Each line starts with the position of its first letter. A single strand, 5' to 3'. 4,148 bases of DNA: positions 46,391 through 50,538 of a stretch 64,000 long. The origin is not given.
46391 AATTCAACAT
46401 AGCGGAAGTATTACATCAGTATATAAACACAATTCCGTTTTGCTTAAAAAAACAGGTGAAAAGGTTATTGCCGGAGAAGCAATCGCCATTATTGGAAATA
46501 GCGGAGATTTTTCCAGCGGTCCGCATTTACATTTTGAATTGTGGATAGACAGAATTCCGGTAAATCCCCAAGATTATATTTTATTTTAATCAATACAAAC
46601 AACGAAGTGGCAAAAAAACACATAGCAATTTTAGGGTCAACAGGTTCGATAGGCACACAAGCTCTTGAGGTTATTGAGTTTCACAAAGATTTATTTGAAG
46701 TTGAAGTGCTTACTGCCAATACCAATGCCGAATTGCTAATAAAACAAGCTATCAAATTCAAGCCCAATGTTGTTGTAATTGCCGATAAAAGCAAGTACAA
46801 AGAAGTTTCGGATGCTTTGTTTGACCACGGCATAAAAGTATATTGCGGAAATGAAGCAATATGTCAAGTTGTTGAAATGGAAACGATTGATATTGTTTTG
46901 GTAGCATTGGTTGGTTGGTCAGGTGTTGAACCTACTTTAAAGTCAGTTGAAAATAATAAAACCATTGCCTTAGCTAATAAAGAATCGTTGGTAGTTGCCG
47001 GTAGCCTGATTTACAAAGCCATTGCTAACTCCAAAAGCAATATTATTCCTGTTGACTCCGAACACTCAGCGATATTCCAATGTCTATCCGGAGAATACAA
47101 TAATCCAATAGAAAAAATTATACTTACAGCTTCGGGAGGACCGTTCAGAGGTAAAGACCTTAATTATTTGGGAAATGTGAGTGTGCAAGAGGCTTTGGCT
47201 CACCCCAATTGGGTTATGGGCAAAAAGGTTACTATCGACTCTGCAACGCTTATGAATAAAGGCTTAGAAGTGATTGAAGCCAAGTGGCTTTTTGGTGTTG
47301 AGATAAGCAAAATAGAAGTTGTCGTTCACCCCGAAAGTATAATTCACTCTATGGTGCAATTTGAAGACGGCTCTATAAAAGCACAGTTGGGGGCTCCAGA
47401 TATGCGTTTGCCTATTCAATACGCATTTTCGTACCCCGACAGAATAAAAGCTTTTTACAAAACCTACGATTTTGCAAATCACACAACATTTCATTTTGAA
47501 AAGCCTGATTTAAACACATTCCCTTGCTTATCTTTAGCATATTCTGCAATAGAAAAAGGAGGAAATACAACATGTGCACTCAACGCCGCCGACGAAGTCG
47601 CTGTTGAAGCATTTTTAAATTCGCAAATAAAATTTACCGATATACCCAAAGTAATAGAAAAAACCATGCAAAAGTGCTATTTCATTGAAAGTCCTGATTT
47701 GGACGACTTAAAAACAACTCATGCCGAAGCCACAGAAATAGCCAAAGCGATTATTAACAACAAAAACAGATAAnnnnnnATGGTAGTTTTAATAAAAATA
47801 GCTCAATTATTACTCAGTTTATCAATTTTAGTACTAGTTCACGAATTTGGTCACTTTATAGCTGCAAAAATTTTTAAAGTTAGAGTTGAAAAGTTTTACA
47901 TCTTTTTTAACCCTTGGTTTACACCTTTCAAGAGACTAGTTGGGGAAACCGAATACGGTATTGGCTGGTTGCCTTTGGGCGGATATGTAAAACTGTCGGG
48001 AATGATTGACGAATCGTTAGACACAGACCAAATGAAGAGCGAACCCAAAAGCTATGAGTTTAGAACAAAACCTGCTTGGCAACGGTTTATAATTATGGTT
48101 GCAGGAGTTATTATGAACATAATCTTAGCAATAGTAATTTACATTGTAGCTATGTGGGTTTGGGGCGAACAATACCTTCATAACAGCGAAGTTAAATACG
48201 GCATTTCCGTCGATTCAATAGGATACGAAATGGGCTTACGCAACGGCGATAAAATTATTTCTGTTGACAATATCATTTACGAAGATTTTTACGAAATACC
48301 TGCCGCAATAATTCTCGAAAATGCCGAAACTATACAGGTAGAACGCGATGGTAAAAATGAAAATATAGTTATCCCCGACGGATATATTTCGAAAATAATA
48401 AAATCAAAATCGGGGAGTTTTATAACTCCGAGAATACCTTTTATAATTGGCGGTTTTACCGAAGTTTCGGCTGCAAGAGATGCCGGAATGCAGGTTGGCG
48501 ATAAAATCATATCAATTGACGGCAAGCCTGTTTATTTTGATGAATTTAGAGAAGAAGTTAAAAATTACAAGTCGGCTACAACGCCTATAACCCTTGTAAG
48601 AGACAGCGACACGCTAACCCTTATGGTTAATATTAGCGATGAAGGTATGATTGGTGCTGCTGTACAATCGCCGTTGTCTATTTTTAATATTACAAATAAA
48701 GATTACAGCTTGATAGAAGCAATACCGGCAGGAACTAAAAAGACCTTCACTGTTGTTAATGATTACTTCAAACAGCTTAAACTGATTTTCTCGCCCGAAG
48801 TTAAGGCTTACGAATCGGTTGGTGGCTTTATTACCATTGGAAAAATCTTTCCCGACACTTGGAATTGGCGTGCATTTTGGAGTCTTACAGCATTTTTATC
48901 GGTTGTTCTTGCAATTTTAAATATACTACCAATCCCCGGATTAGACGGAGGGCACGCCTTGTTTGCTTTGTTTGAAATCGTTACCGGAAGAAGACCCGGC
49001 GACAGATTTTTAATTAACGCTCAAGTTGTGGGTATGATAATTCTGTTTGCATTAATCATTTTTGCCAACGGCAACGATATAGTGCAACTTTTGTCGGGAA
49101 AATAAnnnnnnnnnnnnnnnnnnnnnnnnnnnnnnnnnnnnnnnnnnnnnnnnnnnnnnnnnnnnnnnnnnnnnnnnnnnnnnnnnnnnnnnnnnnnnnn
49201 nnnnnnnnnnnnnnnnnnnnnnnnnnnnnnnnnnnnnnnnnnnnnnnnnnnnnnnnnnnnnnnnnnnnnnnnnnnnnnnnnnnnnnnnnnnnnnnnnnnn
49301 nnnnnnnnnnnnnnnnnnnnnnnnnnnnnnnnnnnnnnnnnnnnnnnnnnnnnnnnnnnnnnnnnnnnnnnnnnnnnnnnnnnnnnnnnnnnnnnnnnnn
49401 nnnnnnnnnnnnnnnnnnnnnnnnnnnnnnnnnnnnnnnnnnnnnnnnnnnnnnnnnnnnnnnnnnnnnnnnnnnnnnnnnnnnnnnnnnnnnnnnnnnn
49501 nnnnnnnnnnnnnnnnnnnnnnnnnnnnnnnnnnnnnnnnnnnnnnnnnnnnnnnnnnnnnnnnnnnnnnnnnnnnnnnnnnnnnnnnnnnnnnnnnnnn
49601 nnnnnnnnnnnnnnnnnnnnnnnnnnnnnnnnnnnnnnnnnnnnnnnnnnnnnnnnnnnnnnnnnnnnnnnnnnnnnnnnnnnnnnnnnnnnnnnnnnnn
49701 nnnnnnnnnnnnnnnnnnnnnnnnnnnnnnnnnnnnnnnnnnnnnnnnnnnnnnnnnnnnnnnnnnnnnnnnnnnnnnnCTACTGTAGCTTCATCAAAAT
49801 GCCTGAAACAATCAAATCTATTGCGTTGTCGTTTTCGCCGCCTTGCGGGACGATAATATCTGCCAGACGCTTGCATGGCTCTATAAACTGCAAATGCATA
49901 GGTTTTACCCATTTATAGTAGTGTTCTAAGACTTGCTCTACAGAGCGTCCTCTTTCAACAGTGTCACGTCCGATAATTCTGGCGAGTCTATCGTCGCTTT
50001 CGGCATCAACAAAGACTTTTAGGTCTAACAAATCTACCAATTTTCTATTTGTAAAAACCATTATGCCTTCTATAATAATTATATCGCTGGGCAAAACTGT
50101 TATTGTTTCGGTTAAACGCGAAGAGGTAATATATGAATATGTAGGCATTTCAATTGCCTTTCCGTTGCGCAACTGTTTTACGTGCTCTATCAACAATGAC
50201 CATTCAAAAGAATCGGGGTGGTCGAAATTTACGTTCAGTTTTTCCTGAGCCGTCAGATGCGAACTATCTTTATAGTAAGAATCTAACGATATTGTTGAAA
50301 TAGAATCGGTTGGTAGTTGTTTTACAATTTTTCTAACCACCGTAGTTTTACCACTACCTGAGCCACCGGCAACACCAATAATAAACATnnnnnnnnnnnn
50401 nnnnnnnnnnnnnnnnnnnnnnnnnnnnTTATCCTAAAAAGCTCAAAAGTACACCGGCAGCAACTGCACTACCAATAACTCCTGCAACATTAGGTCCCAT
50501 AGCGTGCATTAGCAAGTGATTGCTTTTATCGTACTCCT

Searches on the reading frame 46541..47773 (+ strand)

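Call 69: search_protein_families(library=pfam, max_evalue=0.00001, proteins=[window:46541-47773:+])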
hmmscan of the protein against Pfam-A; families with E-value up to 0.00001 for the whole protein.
window:46541-47773:+ (410 aa): 3 families
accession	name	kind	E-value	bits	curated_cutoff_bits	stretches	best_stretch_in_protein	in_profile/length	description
PF02670.22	DXP_reductoisom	-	3.7e-44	151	21.7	1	28-154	1-129/129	1-deoxy-D-xylulose 5-phosphate reductoisomerase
PF08436.17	DXP_redisom_C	-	2.4e-40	137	26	1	168-251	1-84/84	1-deoxy-D-xylulose 5-phosphate reductoisomerase C-terminal domain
PF13288.12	DXPR_C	-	4.9e-40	136.8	27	1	283-399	1-114/115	DXP reductoisomerase C-terminal domain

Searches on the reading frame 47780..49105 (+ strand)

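Call 42: search_protein_families(library=pfam, proteins=[window:47780-49105:+])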
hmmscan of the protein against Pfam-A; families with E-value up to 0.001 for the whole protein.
window:47780-49105:+ (441 aa): 5 families
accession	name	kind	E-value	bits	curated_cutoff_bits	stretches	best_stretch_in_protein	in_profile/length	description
PF02163.28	Peptidase_M50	-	9.5e-56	189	27.2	1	10-425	2-221/221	Peptidase family M50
PF17820.7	PDZ_6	-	2.1e-11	43.8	27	1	230-251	9-30/54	PDZ domain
PF21558.3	Pept_S41_N_bact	-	2.7e-06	27.6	27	1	233-271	16-52/87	Bacteroidetes, Peptidase, S41 family, N-terminal domain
PF00595.29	PDZ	-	4.3e-06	27.4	23.2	0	228-251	34-57/81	PDZ domain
PF13180.12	PDZ_2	-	1.2e-05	25.9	27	0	229-284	22-79/80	PDZ domain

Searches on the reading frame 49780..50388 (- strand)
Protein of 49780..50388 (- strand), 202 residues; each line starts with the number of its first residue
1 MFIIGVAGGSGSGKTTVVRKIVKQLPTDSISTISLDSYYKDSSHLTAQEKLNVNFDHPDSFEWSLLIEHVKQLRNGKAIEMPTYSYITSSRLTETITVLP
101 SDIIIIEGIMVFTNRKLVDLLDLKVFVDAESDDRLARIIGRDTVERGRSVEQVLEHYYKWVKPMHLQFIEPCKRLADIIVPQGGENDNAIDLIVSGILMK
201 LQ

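Call 42: search_protein_families(library=pfam, proteins=[window:49780-50388:-])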
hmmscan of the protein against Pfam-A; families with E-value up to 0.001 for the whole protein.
window:49780-50388:- (202 aa): 7 families
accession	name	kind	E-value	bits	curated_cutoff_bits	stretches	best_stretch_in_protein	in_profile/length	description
PF00485.24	PRK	-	1.4e-45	155.9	22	1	3-187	1-194/196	Phosphoribulokinase / Uridine kinase family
PF13207.12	AAA_17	-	6.6e-05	23.6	27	0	8-32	2-26/136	AAA domain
PF01121.26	CoaE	-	0.0002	21.5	27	0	90-148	92-150/180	Dephospho-CoA kinase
PF13238.12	AAA_18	-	0.00033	21.6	29.4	1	4-147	1-117/128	AAA domain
PF13671.12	AAA_33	-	0.0005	20.8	27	1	6-42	4-37/143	AAA domain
PF13401.12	AAA_22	-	0.00054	20.7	27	1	6-72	10-77/130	AAA domain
PF03205.20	MobB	-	0.00059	20.2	26.6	0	3-32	1-30/133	Molybdopterin guanine dinucleotide synthesis protein B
